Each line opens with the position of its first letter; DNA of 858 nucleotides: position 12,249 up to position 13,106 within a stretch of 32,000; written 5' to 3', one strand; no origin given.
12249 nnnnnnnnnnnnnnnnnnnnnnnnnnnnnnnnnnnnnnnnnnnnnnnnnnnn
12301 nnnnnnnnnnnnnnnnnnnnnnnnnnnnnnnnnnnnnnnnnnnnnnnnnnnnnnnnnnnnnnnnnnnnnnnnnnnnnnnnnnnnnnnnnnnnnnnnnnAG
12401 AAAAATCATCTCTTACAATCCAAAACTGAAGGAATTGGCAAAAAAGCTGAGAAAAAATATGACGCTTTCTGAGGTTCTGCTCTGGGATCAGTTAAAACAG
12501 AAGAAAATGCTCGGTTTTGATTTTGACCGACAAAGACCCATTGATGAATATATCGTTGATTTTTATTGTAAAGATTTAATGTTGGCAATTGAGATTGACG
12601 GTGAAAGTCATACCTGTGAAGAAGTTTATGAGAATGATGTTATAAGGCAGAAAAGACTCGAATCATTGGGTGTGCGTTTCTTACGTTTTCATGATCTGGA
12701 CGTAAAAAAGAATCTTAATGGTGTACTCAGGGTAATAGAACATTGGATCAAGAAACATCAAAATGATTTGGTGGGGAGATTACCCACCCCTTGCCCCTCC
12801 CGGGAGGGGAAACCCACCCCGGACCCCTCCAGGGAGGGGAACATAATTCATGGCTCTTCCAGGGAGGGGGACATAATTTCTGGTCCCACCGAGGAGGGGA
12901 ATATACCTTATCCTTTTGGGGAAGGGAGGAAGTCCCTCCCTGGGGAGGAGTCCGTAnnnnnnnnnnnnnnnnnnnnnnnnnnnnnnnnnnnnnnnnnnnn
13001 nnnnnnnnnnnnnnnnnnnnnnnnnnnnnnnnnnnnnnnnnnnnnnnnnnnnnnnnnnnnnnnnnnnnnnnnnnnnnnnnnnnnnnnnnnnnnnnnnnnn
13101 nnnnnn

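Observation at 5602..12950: All four copies of the hairpin element lie inside coding sequence, in the same orientation and the same reading frame (an analogue of Rickettsia palindromic elements?)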

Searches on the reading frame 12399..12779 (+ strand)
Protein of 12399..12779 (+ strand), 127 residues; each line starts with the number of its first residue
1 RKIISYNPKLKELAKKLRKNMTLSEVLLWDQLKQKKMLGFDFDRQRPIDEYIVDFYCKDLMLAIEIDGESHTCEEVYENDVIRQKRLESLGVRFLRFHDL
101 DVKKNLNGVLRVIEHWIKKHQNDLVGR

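Call 33: find_homologous_proteins(query=window:12399-12779:+, max_evalue=1e-10)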
Query window:12399-12779:+ (127 aa): 6013 proteins with E <= 1e-10 among 6033 candidates; the best 120 are listed.
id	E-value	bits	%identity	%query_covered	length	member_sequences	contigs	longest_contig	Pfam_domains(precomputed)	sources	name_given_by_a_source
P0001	5.9e-58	213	79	95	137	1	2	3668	PF04480.19,PF18741.8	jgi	jgi:very-short-patch-repair endonuclease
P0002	2.0e-56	208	77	96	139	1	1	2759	PF04480.19,PF18741.8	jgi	jgi:very-short-patch-repair endonuclease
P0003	6.2e-56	206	76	96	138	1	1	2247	PF04480.19,PF18741.8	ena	-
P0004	1.3e-55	205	79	92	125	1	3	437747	PF04480.19,PF18741.8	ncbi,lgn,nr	ncbi:MAG: endonuclease domain-containing protein [Flavobacteriales bacterium]|nr:endonuclease domain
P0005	1.4e-55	205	78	95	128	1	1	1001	PF04480.19,PF18741.8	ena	-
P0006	1.4e-55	205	79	95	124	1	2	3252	PF04480.19,PF18741.8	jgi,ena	-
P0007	2.3e-55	204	75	95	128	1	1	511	PF04480.19,PF18741.8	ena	-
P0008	2.8e-55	204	79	95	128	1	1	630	PF04480.19,PF18741.8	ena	-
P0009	2.9e-55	204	78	95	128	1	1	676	PF04480.19,PF18741.8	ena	-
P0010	5.8e-55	203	80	93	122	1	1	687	PF04480.19,PF18741.8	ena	-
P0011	6.3e-55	203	74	97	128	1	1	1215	PF04480.19,PF18741.8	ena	-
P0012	6.4e-55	203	74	97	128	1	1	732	PF04480.19,PF18741.8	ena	-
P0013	6.8e-55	203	74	100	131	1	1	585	PF04480.19,PF18741.8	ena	-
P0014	8.9e-55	202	78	95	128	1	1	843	PF04480.19,PF18741.8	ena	-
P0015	1.0e-54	202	78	95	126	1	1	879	PF04480.19,PF18741.8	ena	-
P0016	1.6e-54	202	74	97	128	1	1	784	PF04480.19,PF18741.8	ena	-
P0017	1.8e-54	201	75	95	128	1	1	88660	PF04480.19,PF18741.8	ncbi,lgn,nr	ncbi:MAG: endonuclease domain-containing protein [Vicingus serpentipes]|nr:endonuclease domain-conta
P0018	2.0e-54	201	73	100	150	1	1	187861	PF04480.19,PF18741.8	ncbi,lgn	ncbi:MAG: endonuclease domain-containing protein [Vicingaceae bacterium]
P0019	2.2e-54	201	74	95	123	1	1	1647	PF04480.19,PF18741.8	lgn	-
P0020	2.3e-54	201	74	100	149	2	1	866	PF04480.19,PF18741.8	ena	-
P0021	2.5e-54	201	75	100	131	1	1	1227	PF04480.19,PF18741.8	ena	-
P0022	3.2e-54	201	74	95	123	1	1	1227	PF04480.19,PF18741.8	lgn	-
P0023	5.4e-54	200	77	93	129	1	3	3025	PF04480.19,PF18741.8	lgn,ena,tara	tara:strand:+ start:1081 stop:1470 length:390 start_codon:yes stop_codon:yes gene_type:complete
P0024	1.1e-53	199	79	94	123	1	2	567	PF04480.19,PF18741.8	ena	-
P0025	1.2e-53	199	79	94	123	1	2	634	PF04480.19,PF18741.8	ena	-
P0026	1.5e-53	198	77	95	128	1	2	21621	PF04480.19,PF18741.8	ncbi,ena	-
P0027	1.6e-53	198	74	100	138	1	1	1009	PF04480.19,PF18741.8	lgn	-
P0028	2.6e-53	198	75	95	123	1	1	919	PF04480.19,PF18741.8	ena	-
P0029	5.7e-53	196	78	94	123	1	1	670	PF04480.19,PF18741.8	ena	-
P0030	8.3e-53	196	72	100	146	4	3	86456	PF04480.19,PF18741.8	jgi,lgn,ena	-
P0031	1.0e-52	196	74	97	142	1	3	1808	PF04480.19,PF18741.8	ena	-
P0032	1.2e-52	195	74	95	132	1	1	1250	PF04480.19,PF18741.8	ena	-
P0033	1.2e-52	195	72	96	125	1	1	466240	PF04480.19,PF18741.8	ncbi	-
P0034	1.7e-52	195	72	96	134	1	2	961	PF04480.19,PF18741.8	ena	-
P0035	1.8e-52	195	78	94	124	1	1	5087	PF04480.19,PF18741.8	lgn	-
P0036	2.0e-52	195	74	95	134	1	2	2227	PF04480.19,PF18741.8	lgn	-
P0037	2.3e-52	195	72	99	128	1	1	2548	PF04480.19,PF18741.8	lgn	-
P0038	2.4e-52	194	72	94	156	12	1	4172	PF04480.19,PF18741.8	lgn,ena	-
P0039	2.8e-52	194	78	92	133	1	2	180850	PF04480.19,PF18741.8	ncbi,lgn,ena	-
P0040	3.0e-52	194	72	96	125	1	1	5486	PF04480.19,PF18741.8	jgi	jgi:very-short-patch-repair endonuclease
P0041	4.1e-52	194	73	97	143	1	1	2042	PF04480.19,PF18741.8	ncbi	-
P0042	4.4e-52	194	75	92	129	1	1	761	PF04480.19,PF18741.8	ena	-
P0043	7.1e-52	193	75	92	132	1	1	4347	PF04480.19,PF18741.8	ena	-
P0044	7.4e-52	193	73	95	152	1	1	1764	PF04480.19,PF18741.8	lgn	-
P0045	8.3e-52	193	71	95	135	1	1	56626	PF04480.19,PF18741.8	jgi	jgi:very-short-patch-repair endonuclease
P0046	1.0e-51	192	76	95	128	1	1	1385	PF04480.19,PF18741.8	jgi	-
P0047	1.1e-51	192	70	100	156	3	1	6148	PF04480.19,PF18741.8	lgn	-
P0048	1.1e-51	192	78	94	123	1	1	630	PF04480.19,PF18741.8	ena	-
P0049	1.2e-51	192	73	95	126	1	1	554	PF04480.19,PF18741.8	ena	-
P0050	1.3e-51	192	73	95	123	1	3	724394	PF04480.19,PF18741.8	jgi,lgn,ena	-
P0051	1.3e-51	192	73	95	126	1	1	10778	PF04480.19,PF18741.8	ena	-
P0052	1.4e-51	192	73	95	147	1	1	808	PF04480.19,PF18741.8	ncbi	-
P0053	1.5e-51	192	74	96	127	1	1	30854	PF04480.19,PF18741.8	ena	-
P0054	1.7e-51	192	73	95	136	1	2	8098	PF04480.19,PF18741.8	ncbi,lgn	-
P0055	2.0e-51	192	74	95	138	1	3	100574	PF04480.19,PF18741.8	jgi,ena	-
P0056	2.0e-51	191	73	97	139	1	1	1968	PF04480.19,PF18741.8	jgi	jgi:very-short-patch-repair endonuclease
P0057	2.1e-51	191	75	93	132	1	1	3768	PF04480.19,PF18741.8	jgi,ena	-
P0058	2.1e-51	191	73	95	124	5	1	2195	PF04480.19,PF18741.8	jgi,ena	-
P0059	2.4e-51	191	72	94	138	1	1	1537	PF04480.19,PF18741.8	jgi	jgi:very-short-patch-repair endonuclease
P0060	2.7e-51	191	76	94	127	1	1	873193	PF04480.19,PF18741.8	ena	-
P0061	3.5e-51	191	75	96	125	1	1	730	PF04480.19,PF18741.8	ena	-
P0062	3.9e-51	191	74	92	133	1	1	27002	PF04480.19,PF18741.8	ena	-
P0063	3.9e-51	191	74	95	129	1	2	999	PF04480.19,PF18741.8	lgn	-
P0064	4.3e-51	190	74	94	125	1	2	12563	PF04480.19,PF18741.8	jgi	jgi:very-short-patch-repair endonuclease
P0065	4.4e-51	190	75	94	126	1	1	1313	PF04480.19,PF18741.8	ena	-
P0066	4.5e-51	190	75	97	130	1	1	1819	PF04480.19,PF18741.8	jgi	-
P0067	7.0e-51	190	73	94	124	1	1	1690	PF04480.19,PF18741.8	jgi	-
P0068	8.3e-51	189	72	97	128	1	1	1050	PF04480.19,PF18741.8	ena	-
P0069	9.6e-51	189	74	94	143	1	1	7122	PF04480.19,PF18741.8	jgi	-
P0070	9.8e-51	189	75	92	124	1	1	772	PF04480.19,PF18741.8,PF10881.15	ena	-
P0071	1.0e-50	189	76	92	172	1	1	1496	PF04480.19,PF18741.8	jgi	jgi:very-short-patch-repair endonuclease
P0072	1.2e-50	189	73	95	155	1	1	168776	PF04480.19,PF18741.8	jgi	jgi:very-short-patch-repair endonuclease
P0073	1.2e-50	189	72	100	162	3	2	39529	PF04480.19,PF18741.8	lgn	-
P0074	1.2e-50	189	68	100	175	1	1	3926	PF04480.19,PF18741.8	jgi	jgi:very-short-patch-repair endonuclease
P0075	1.2e-50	189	73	96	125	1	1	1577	PF04480.19,PF18741.8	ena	-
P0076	1.5e-50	189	76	92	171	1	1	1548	PF04480.19,PF18741.8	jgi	jgi:very-short-patch-repair endonuclease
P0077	1.6e-50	189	72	96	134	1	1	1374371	PF04480.19,PF18741.8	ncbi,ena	-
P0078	1.6e-50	189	69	100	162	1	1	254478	PF04480.19,PF18741.8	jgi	jgi:very-short-patch-repair endonuclease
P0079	1.8e-50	188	73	94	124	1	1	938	PF04480.19,PF18741.8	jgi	jgi:very-short-patch-repair endonuclease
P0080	1.8e-50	188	76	94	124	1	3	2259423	PF04480.19,PF18741.8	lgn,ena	-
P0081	1.9e-50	188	78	91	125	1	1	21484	PF04480.19,PF18741.8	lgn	-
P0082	2.0e-50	188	69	95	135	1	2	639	PF04480.19,PF18741.8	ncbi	-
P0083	2.0e-50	188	72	94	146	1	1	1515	PF04480.19,PF18741.8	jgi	jgi:very-short-patch-repair endonuclease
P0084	2.1e-50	188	70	99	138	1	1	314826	PF04480.19,PF18741.8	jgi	jgi:very-short-patch-repair endonuclease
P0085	2.2e-50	188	74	92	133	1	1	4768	PF04480.19,PF18741.8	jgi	jgi:very-short-patch-repair endonuclease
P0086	2.6e-50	188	72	94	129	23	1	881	PF04480.19,PF18741.8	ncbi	-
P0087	2.9e-50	188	72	95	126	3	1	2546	PF04480.19,PF18741.8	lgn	-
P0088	3.1e-50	188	72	96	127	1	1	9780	PF04480.19,PF18741.8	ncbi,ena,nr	ncbi:MAG: endonuclease domain-containing protein [Fulvivirga sp.]|nr:endonuclease domain-containing 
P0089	3.1e-50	188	70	100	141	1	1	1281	PF04480.19,PF18741.8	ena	-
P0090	3.7e-50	187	73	94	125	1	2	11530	PF04480.19,PF18741.8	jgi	jgi:very-short-patch-repair endonuclease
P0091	4.4e-50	187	74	92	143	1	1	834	PF04480.19,PF18741.8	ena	-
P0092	5.0e-50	187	73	93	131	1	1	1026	PF04480.19,PF18741.8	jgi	-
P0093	5.2e-50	187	77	92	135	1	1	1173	PF04480.19,PF18741.8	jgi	-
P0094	5.5e-50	187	75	92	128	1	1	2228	PF04480.19,PF18741.8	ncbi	-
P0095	5.9e-50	187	66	98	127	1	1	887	PF04480.19,PF18741.8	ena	-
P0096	6.1e-50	187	72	94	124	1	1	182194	PF04480.19,PF18741.8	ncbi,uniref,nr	ncbi:endonuclease domain-containing protein [Desulfonatronum thiodismutans]|uniref:endonuclease doma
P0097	6.2e-50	187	73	95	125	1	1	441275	PF04480.19,PF18741.8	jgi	jgi:very-short-patch-repair endonuclease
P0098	6.7e-50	187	73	94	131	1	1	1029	PF04480.19,PF18741.8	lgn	-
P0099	6.9e-50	187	71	99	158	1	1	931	PF04480.19,PF18741.8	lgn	-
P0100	7.0e-50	187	74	92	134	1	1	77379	PF04480.19,PF18741.8,PF10881.15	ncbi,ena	-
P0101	7.0e-50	187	73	95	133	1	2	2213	PF04480.19,PF18741.8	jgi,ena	jgi:very-short-patch-repair endonuclease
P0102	8.3e-50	186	71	94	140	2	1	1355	PF04480.19,PF18741.8,PF10881.15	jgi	-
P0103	1.0e-49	186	70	97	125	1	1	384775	PF04480.19,PF18741.8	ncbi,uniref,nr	ncbi:endonuclease domain-containing protein [Dyadobacter sp. CY312]|uniref:endonuclease domain-conta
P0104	1.2e-49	186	73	95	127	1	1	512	PF04480.19,PF18741.8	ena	-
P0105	1.2e-49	186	69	95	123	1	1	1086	PF04480.19,PF18741.8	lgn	-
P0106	1.3e-49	186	74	92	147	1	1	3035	PF04480.19,PF18741.8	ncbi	-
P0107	1.3e-49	186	74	92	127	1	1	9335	PF04480.19,PF18741.8,PF10881.15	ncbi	-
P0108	1.3e-49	186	69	95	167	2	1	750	PF04480.19,PF18741.8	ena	-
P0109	1.4e-49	186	75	96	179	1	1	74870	PF04480.19,PF18741.8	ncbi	ncbi:MAG: endonuclease domain-containing protein [Bacteroidota bacterium]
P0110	1.4e-49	186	71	93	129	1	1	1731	PF04480.19,PF18741.8,PF10881.15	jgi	-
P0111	1.6e-49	185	71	94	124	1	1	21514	PF04480.19,PF18741.8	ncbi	-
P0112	1.7e-49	185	71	94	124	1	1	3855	PF04480.19,PF18741.8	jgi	jgi:very-short-patch-repair endonuclease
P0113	1.8e-49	185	73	94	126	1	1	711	PF04480.19,PF18741.8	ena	-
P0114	1.9e-49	185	73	94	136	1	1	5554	PF04480.19,PF18741.8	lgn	-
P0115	1.9e-49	185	70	94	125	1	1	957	PF04480.19,PF18741.8,PF10881.15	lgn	-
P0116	2.1e-49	185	68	97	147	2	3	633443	PF04480.19,PF18741.8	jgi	-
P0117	2.2e-49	185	71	100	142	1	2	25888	PF04480.19,PF18741.8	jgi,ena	-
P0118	2.5e-49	185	71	94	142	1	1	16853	PF04480.19,PF18741.8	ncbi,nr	ncbi:MAG: hypothetical protein COB15_16420 [Flavobacteriales bacterium]|nr:MAG: hypothetical protein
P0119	2.6e-49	185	75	92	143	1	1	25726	PF04480.19,PF18741.8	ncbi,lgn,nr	ncbi:MAG: endonuclease domain-containing protein [Prolixibacteraceae bacterium]|nr:endonuclease doma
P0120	2.6e-49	185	74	92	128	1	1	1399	PF04480.19,PF18741.8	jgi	-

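Call 35: find_related_loci(query=window:12399-12779:+, collection=viral_contigs, flank=1500)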
Query window:12399-12779:+ (127 aa) in viral_contigs; peptide patterns used: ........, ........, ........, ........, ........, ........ (x = any residue, [..] = any of these).
3 stretches matched a pattern, but none encodes a relative of the query by tblastn (E <= 1e-3).

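Call 36: find_encoding_contigs(protein=P0074, flank=5000, max_places=3)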
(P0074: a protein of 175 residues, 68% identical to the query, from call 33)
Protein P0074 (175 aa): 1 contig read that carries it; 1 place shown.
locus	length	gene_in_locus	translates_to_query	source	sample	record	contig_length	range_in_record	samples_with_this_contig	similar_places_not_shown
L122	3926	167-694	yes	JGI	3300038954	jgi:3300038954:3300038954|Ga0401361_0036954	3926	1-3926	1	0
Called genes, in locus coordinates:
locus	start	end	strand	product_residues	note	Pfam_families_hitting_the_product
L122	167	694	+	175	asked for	PF04480:DUF559, PF18741:MTES_1575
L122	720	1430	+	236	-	PF02353:CMAS (weak), PF01209:Ubie_methyltran, PF05175:MTS, PF13489:Methyltransf_23, PF13847:Methyltransf_31, PF08241:Methyltransf_11, PF08242:Methyltransf_12, PF13649:Methyltransf_25, +2 more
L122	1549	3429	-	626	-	PF18998:Flg_new_2, PF02018:CBM_4_9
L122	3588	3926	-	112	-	?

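Call 38: find_encoding_contigs(protein=P0004, flank=1200, max_places=2)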
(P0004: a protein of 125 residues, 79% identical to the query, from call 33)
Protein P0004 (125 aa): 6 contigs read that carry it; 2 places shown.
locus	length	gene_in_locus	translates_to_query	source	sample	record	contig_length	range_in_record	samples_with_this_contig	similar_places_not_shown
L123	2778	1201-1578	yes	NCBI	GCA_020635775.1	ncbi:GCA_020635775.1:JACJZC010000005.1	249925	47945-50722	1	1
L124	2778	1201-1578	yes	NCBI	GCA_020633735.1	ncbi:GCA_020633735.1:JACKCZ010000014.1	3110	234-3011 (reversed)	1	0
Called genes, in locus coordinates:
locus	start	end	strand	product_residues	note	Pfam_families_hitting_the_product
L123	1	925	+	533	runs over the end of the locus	PF00364:Biotin_lipoyl, PF07831:PYNP_C (faint), PF09891:DUF2118 (faint), PF25917:BSH_RND (faint), PF25973:BSH_CzcB (faint), PF00364:Biotin_lipoyl, PF02817:E3_binding, PF00198:2-oxoacid_dh, +2 more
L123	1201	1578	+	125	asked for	PF04480:DUF559, PF18741:MTES_1575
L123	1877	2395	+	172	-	-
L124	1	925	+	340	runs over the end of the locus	PF02817:E3_binding, PF00198:2-oxoacid_dh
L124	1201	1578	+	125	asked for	PF04480:DUF559, PF18741:MTES_1575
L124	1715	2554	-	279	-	PF07661:MORN_2 (faint)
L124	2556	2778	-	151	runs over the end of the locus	PF00106:adh_short, PF13561:adh_short_C2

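Call 39: find_encoding_contigs(protein=P0096, flank=1200, max_places=2)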
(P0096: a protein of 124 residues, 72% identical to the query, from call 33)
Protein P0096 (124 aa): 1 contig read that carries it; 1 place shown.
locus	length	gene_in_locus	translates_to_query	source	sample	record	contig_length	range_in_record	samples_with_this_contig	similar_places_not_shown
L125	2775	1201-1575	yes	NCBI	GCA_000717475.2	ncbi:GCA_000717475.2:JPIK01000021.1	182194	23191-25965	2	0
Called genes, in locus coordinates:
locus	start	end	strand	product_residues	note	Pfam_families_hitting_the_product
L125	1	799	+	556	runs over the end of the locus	PF05157:MshEN, PF00437:T2SSE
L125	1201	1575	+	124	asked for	PF04480:DUF559, PF18741:MTES_1575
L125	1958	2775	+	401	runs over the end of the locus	PF28597:T2SSF_N (weak), PF00482:T2SSF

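Call 40: find_encoding_contigs(protein=P0103, flank=1200, max_places=2)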
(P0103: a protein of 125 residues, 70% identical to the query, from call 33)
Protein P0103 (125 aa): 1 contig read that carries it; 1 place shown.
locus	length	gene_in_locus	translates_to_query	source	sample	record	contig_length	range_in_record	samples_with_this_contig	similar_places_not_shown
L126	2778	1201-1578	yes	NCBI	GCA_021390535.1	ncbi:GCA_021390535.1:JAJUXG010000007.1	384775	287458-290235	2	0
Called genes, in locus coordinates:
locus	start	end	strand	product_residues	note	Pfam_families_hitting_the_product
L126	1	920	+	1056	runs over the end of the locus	PF13472:Lipase_GDSL_2, PF23500:DUF7133, PF13646:HEAT_2 (weak), PF00034:Cytochrom_C, PF13442:Cytochrome_CBB3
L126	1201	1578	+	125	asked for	PF04480:DUF559, PF18741:MTES_1575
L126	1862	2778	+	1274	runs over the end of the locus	PF14100:DUF6807, PF23500:DUF7133, PF13646:HEAT_2 (weak), PF00034:Cytochrom_C (faint)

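Call 41: find_encoding_contigs(protein=P0033, flank=1200, max_places=2)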
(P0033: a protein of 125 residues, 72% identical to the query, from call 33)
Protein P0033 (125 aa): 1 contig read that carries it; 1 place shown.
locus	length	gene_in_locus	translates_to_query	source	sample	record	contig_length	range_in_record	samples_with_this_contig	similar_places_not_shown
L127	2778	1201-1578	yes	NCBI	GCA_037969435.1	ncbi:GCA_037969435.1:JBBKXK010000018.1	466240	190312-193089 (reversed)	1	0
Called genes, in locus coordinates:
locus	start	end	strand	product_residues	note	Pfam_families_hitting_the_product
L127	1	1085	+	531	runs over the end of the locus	PF00364:Biotin_lipoyl, PF01597:GCV_H (faint), PF07831:PYNP_C (faint), PF09891:DUF2118 (faint), PF25917:BSH_RND (faint), PF00364:Biotin_lipoyl, PF02817:E3_binding, PF00198:2-oxoacid_dh, +4 more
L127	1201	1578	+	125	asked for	PF04480:DUF559, PF18741:MTES_1575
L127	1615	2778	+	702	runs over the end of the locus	PF17191:RecG_wedge, PF01336:tRNA_anti-codon, PF00176:SNF2-rel_dom (weak), PF00270:DEAD, PF04851:ResIII, PF00271:Helicase_C, PF19833:RecG_dom3_C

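Call 42: find_encoding_contigs(protein=P0080, flank=1200, max_places=2)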
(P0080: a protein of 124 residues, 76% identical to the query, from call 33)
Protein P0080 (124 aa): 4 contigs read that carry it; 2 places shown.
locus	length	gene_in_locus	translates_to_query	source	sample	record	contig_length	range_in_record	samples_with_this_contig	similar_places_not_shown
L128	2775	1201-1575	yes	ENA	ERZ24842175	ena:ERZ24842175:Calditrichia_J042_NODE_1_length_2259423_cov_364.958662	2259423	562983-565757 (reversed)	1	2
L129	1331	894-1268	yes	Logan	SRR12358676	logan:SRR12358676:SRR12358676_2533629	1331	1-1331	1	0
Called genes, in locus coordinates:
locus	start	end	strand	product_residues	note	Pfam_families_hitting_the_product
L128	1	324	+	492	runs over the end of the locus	PF04715:, PF00425:Chorismate_bind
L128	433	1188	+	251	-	-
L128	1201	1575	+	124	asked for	PF04480:DUF559, PF18741:MTES_1575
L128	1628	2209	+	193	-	PF00117:GATase, PF07722:Peptidase_C26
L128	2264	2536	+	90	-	PF04359:DUF493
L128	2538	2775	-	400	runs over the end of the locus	PF00364:Biotin_lipoyl, PF02817:E3_binding, PF00198:2-oxoacid_dh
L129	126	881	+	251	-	-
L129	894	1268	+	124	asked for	PF04480:DUF559, PF18741:MTES_1575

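Call 43: find_encoding_contigs(protein=P0050, flank=1200, max_places=2)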
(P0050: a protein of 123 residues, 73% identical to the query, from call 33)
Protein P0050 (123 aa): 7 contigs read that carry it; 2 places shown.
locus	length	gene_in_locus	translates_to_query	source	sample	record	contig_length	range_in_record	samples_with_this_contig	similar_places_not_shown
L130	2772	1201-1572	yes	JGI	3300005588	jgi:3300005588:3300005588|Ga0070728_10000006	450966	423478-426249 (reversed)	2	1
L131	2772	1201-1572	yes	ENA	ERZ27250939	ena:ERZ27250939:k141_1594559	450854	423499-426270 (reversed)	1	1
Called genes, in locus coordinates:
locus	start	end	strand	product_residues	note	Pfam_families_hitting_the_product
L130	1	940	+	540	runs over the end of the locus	PF00364:Biotin_lipoyl, PF07831:PYNP_C (faint), PF25919:BSH_CusB (faint), PF25973:BSH_CzcB (faint), PF25997:BSH_YhbJ (faint), PF00364:Biotin_lipoyl, PF02817:E3_binding, PF00198:2-oxoacid_dh, +1 more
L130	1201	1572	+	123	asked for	PF04480:DUF559, PF18741:MTES_1575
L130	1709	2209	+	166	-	-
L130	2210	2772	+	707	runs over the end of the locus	PF17191:RecG_wedge, PF01336:tRNA_anti-codon, PF00270:DEAD, PF04851:ResIII, PF00271:Helicase_C, PF19833:RecG_dom3_C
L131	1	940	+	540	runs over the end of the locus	PF00364:Biotin_lipoyl, PF07831:PYNP_C (faint), PF25919:BSH_CusB (faint), PF25973:BSH_CzcB (faint), PF25997:BSH_YhbJ (faint), PF00364:Biotin_lipoyl, PF02817:E3_binding, PF00198:2-oxoacid_dh, +1 more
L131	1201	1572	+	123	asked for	PF04480:DUF559, PF18741:MTES_1575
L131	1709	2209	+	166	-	-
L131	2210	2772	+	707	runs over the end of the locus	PF17191:RecG_wedge, PF01336:tRNA_anti-codon, PF00270:DEAD, PF04851:ResIII, PF00271:Helicase_C, PF19833:RecG_dom3_C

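Call 72: search_protein_families(library=pfam, proteins=[window:12399-12779:+], max_evalue=0.001)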
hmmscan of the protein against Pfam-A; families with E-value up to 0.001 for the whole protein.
window:12399-12779:+ (127 aa): 2 families
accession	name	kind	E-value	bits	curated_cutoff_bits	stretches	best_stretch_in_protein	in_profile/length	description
PF04480.18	DUF559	-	3.4e-29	101.3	20.6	1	9-115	2-106/109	Protein of unknown function (DUF559)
PF18741.7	MTES_1575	-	3e-09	37.3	38.2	1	38-110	12-89/96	REase_MTES_1575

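Call 73: search_protein_families(library=ncbifam, proteins=[window:12399-12779:+], max_evalue=1)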
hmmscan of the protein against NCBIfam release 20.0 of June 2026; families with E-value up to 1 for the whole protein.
window:12399-12779:+ (127 aa): 2 families
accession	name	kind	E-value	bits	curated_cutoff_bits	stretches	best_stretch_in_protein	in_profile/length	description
NF007294.0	PRK09767.1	equivalog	4.6e-18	65.4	218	1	9-119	4-112/117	DUF559 domain-containing protein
TIGR01888.1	cas_cmr3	equivalog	0.084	12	100.4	1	7-56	127-180/346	type III-B CRISPR module-associated protein Cmr3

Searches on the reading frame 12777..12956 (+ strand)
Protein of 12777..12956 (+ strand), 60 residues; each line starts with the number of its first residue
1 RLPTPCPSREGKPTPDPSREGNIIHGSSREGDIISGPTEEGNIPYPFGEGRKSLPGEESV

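Call 76: search_protein_representatives(protein=window:12777-12956:+)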
Query: 60 residues. Proteins with E-value up to 0.001 (for the whole library): 9; up to 1e-10: 0; up to 1e-30: 0. The best 9 are listed.
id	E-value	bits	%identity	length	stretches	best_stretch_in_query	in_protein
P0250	3.9e-08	49.1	67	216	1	11-57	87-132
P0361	5.7e-07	45.5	33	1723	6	6-41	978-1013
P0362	5.6e-06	42.3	75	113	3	3-23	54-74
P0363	1.9e-04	37.5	32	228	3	6-42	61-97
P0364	2.2e-04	37.3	42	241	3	8-43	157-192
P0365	3.4e-04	36.7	32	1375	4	5-38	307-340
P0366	6.5e-04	35.8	37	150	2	4-43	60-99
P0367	7.2e-04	35.7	45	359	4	16-44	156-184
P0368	7.6e-04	35.6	27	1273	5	20-50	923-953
